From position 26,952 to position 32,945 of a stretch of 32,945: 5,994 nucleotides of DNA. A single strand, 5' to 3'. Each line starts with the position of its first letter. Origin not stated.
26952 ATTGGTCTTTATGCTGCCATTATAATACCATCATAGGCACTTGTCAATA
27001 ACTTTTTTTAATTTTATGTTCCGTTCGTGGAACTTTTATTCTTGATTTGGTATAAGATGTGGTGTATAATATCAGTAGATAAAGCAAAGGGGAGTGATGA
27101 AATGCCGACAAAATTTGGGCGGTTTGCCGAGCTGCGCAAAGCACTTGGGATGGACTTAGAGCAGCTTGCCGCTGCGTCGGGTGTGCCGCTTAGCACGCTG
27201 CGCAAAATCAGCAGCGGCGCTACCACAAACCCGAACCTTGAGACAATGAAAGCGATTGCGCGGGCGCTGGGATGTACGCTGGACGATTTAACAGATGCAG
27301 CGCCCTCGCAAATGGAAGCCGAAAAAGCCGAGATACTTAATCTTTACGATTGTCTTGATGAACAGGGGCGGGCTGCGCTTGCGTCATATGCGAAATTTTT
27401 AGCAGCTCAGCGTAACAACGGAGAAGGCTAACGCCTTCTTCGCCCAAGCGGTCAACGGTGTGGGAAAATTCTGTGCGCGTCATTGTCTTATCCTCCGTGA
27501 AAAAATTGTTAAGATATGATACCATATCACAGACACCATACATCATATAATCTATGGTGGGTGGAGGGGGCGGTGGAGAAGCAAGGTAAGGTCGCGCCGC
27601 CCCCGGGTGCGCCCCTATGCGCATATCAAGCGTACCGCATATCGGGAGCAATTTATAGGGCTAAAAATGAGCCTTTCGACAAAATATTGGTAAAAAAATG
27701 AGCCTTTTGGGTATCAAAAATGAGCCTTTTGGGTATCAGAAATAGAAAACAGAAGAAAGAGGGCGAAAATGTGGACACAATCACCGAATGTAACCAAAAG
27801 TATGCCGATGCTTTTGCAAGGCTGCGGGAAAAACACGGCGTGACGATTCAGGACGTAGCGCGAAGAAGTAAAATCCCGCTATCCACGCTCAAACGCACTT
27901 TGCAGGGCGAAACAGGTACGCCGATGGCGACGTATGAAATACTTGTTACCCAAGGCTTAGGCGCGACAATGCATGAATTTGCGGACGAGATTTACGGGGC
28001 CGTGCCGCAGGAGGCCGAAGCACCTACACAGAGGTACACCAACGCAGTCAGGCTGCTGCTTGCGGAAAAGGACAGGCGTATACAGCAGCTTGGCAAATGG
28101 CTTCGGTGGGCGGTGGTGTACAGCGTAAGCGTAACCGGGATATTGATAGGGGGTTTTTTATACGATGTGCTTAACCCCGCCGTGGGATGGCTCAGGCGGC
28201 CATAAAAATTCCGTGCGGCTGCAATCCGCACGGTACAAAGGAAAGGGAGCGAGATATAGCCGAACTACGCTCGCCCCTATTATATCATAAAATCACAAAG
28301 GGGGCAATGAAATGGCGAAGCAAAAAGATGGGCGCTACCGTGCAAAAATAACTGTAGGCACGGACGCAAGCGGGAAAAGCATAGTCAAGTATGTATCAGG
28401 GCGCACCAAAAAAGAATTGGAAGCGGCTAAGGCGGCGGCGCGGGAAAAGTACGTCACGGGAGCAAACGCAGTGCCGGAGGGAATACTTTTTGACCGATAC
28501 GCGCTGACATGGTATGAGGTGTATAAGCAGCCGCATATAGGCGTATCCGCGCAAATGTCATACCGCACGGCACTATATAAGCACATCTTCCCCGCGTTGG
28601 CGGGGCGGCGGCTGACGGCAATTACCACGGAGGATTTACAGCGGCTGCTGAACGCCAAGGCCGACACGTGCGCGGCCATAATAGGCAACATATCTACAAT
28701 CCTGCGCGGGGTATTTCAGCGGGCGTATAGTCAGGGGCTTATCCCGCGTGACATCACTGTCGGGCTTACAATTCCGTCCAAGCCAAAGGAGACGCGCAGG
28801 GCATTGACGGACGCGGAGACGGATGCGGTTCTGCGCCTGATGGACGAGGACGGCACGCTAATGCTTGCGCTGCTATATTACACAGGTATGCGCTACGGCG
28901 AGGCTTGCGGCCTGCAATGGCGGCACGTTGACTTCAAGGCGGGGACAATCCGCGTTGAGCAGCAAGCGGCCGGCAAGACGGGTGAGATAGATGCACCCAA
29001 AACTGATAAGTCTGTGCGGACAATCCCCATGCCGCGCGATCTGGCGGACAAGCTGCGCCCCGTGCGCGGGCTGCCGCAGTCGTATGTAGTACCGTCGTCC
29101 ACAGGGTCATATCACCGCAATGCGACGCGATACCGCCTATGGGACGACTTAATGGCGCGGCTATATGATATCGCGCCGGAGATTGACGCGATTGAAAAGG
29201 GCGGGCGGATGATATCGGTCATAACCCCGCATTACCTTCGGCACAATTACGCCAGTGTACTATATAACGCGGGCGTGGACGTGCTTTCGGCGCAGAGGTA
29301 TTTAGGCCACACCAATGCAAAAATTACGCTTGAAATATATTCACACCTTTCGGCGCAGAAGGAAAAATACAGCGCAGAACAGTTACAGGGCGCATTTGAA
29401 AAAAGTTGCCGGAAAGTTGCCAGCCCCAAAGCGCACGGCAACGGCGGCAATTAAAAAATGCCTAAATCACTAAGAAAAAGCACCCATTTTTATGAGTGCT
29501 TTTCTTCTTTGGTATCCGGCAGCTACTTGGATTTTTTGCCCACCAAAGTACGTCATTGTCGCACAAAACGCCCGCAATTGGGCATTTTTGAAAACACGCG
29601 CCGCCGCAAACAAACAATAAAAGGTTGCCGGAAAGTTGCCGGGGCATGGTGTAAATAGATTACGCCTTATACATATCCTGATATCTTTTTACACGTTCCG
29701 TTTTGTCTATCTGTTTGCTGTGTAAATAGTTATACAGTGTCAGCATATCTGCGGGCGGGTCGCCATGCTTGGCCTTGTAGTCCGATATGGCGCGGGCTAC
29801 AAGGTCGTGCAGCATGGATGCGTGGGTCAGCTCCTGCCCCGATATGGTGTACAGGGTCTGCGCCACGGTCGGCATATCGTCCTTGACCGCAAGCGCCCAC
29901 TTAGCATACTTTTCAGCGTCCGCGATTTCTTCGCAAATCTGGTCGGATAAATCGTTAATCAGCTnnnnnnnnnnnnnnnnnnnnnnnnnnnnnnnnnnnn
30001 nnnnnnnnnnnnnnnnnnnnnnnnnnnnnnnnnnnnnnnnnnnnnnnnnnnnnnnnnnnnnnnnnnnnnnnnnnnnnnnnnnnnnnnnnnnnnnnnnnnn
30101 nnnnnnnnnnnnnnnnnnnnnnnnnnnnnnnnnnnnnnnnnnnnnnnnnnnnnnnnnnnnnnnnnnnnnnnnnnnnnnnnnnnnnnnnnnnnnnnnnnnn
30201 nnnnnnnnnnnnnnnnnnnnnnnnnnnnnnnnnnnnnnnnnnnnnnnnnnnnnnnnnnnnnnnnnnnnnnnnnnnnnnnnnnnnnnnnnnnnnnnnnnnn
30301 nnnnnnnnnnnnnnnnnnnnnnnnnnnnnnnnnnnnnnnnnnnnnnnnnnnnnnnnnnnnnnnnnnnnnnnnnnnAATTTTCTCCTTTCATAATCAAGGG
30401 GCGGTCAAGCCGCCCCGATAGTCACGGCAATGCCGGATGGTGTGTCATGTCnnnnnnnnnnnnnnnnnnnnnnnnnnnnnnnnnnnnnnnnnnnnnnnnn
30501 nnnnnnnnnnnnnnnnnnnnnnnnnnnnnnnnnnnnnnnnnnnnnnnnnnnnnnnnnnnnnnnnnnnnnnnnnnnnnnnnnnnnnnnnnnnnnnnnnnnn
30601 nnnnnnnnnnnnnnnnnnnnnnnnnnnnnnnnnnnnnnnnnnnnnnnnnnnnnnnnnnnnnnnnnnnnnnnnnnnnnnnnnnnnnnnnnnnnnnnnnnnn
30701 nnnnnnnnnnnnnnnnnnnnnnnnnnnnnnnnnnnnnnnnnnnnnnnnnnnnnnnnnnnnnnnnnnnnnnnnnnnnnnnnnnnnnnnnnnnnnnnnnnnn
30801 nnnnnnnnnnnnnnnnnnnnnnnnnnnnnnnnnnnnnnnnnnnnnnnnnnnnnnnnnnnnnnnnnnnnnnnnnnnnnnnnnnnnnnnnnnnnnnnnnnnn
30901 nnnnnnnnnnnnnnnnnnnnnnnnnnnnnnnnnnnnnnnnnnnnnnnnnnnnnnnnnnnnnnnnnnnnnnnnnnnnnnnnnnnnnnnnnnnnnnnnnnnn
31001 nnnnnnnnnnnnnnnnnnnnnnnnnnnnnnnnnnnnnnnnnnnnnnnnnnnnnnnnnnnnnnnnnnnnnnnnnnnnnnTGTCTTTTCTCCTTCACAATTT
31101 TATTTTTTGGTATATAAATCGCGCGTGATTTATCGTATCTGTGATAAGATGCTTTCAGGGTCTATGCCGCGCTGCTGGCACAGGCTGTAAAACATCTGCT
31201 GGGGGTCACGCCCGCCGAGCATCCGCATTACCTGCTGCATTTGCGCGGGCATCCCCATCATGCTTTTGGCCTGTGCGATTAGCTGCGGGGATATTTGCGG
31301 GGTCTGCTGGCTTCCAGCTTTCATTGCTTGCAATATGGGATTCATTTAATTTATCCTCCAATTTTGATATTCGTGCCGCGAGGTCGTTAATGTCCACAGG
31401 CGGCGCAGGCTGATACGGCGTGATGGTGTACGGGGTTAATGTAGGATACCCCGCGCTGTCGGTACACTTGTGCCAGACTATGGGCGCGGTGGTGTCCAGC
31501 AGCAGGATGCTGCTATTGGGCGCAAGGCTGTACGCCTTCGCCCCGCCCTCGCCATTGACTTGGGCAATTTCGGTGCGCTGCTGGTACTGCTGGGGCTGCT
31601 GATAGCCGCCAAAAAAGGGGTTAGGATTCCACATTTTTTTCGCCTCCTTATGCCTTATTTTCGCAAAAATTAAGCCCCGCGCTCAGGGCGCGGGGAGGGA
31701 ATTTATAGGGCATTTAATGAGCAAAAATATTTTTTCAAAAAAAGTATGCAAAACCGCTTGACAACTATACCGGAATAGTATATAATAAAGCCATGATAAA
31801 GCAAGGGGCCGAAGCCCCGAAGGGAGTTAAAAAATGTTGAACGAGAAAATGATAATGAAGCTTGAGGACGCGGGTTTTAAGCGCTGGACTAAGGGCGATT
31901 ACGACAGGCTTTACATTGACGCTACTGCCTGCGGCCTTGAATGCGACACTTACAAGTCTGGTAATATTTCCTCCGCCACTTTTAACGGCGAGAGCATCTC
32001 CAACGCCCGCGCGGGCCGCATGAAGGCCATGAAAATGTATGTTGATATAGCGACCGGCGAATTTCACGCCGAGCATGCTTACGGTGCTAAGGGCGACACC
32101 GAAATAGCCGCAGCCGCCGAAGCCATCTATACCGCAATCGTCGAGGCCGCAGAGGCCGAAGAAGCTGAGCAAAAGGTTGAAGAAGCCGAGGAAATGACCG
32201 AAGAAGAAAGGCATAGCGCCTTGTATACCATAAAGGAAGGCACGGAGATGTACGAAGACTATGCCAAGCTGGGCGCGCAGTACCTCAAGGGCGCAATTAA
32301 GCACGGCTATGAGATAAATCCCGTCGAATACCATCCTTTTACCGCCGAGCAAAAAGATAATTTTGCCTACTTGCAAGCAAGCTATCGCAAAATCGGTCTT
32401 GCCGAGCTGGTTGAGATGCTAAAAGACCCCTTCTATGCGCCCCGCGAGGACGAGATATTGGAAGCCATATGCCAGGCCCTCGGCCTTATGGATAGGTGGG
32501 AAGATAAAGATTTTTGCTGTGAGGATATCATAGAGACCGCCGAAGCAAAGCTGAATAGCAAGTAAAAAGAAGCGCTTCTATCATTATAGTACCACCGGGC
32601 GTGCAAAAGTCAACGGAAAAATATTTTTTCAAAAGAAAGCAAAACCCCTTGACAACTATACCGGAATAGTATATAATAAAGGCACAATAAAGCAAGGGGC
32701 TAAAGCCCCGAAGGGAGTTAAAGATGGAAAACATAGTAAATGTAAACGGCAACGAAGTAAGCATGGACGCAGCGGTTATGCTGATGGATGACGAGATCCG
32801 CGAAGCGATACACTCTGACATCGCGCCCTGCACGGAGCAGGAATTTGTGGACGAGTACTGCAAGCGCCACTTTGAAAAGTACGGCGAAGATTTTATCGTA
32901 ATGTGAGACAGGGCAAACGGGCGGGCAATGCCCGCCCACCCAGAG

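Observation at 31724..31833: Three near-identical cassettes, each a consensus promoter plus leader hairpin plus SD, each in front of a small acidic gene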

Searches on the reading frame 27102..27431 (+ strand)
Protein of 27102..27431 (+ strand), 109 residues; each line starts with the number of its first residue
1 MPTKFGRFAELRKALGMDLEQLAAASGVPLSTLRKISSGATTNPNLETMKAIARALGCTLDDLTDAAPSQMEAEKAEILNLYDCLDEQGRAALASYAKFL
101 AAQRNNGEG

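Call 81: search_protein_families(library=phrogs, proteins=[window:27102-27431:+], max_evalue=0.00001)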
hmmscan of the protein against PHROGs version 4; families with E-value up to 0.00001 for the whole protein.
window:27102-27431:+ (109 aa): 10 families
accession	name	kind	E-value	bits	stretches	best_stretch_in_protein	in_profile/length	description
phrog_5823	-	transcription regulation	2.4e-12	47.7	1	7-83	10-89/404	transcriptional regulator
phrog_8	-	transcription regulation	1.5e-09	38.8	1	7-64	80-136/346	transcriptional regulator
phrog_3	-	transcription regulation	1e-08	36.4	1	7-74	92-159/430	transcriptional repressor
phrog_4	-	transcription regulation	1.2e-08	35.3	1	6-65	139-193/400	transcriptional repressor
phrog_7241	-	transcription regulation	5.4e-08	33.9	1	11-64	69-121/122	transcriptional regulator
phrog_9425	-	transcription regulation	8e-08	32.9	1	18-56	22-60/72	transcriptional repressor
phrog_2328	-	transcription regulation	1.1e-07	32.6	1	7-68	19-79/128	transcriptional repressor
phrog_2967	-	transcription regulation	8.6e-07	29.7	1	9-106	16-111/225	transcriptional regulator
phrog_4583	-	transcription regulation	1.2e-06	29.4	1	21-72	28-78/81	transcriptional repressor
phrog_32768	-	unknown function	2.1e-06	27.7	1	11-66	17-72/446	-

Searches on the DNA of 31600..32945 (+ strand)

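Call 13: search_dna_similar(query=window:31640-32945:+, collection=phages, mode=distant)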
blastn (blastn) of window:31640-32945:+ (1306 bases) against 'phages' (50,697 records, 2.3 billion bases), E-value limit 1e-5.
Records with a match: 2; places in all: 4; records where one place covers at least 80% of the query: 0.
Best place of each record, by identity: 80-90% 1; 60-80% 1.
By first word of the organism name: Bacteriophage 1; Gokushovirus 1.
By host as written in the record: - 1; Homo sapiens 1.
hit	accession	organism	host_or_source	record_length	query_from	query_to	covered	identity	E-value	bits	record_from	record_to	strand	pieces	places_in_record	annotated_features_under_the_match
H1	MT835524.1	Bacteriophage sp.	human fecal samples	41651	1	1083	52%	83.9%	3e-180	819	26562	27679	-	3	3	record has no annotation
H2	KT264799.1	Gokushovirus WZ-2015a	Homo sapiens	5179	1127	1255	10%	74.6%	5e-12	80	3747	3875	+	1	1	none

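Call 14: get_annotated_region(hit=H1, flank=3000)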
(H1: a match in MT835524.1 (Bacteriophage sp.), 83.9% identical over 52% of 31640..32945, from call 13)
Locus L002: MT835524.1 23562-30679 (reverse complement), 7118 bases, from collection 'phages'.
description: UNVERIFIED: Bacteriophage sp. clone scaffold_95 genomic sequence.
organism: Bacteriophage sp. (NCBI taxid 38018)
taxonomy: Viruses
host: -; source: human fecal samples; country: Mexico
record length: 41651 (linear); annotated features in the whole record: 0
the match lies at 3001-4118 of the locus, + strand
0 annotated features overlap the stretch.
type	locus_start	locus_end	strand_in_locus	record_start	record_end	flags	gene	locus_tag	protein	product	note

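Call 63: search_rna_families(source=window, start=31600, end=32945, threshold=evalue, max_evalue=10)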
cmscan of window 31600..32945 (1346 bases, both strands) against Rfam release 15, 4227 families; matches with E-value up to 10: 5.
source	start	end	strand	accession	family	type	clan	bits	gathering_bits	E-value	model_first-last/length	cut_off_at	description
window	31663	31695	-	RF02401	ClpQY_promoter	Cis-reg;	-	18.4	42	0.31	1-31/57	no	ClpQY promoter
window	31729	31771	-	RF03027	RT-6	Gene; sRNA;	-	17.3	46.7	0.81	28-70/75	no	RT-6 RNA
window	32349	32404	+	RF00245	mir-19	Gene; miRNA;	CL00110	16.6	50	6.6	1-79/79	no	mir-19 microRNA precursor family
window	31607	31772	+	RF01578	RUF1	Gene; sRNA;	-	14.6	70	7.7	1-264/264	no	Plasmodium RNA of unkown function RUF1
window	31677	31776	-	RF00623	P1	Gene;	-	14.1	100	5.5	1-180/180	no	Pseudomonas sRNA P1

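Call 64: search_rna_families(source=L002, start=3000, end=5700, threshold=evalue, max_evalue=10)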
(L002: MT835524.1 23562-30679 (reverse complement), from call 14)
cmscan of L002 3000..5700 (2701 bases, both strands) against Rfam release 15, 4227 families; matches with E-value up to 10: 5.
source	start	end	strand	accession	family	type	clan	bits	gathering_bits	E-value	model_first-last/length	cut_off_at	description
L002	5124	5164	-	RF02224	sX5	Gene; sRNA;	-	24.8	50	0.01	1-49/49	no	Xanthomonadaceae sRNA sX5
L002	4873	4918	+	RF04218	HCV_5BSL1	Cis-reg;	-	20.9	44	0.16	1-47/47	no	Hepatitis C virus stem-loop I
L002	3024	3056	-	RF02401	ClpQY_promoter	Cis-reg;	-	20.8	42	0.16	1-31/57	no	ClpQY promoter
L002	5200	5271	-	RF02086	Yar_2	Gene; lncRNA;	-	15.1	50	4.9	1-74/74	no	Yellow-achaete intergenic RNA conserved region 2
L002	3028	3070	-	RF02837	anti-hemB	Gene; sRNA;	-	13.9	49.5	7.7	1-81/81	no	Burkholderia RNA 7 (anti-hemB)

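Call 83: get_annotated_region(hit=H2, flank=600)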
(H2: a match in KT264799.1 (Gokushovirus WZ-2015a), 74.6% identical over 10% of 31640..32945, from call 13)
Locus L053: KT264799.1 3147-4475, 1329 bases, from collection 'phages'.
description: Gokushovirus WZ-2015a isolate 51Fra19, complete genome.
organism: Gokushovirus WZ-2015a (NCBI taxid 1758150)
taxonomy: Viruses; Monodnaviria; Sangervirae; Phixviricota; Malgrandaviricetes; Petitvirales; Microviridae; Gokushovirinae
host: Homo sapiens; source: feces; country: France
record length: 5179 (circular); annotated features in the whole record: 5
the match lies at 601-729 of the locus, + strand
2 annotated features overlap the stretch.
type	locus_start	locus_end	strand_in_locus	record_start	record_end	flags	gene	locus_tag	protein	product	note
CDS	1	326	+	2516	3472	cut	-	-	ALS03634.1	VP4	-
CDS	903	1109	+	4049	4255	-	-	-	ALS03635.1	VP5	-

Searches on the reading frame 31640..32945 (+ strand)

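Call 49: search_protein_families(library=pfam, proteins=[L002:4743-5222:+, L002:4119-4727:+], max_evalue=1)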
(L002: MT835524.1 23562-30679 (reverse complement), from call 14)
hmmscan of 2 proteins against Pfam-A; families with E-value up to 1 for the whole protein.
L002:4743-5222:+ (159 aa): 4 families
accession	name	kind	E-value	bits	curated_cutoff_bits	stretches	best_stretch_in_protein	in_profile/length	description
PF01381.28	HTH_3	-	1.9e-07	31.5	23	1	112-157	5-50/55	Helix-turn-helix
PF13560.12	HTH_31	-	0.0025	18.5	27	1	113-146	11-45/64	Helix-turn-helix domain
PF13384.12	HTH_23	-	0.028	14.7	24.6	1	111-136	12-37/50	Homeodomain-like domain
PF15943.11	YdaS_toxin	-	0.04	14.2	30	1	123-147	15-39/65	Bacterial toxin YdaS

L002:4119-4727:+ (202 aa): 0 families

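Call 85: search_protein_families(library=pfam, proteins=[L053:556-756:+], max_evalue=0.001)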
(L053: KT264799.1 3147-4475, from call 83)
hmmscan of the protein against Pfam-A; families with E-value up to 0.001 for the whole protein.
L053:556-756:+ (66 aa): 1 family
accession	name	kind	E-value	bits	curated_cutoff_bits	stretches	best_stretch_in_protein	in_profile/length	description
PF22147.1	AcrIC5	-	5.7e-21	74.8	27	1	10-58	5-53/53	Anti-CRISPR protein AcrIC5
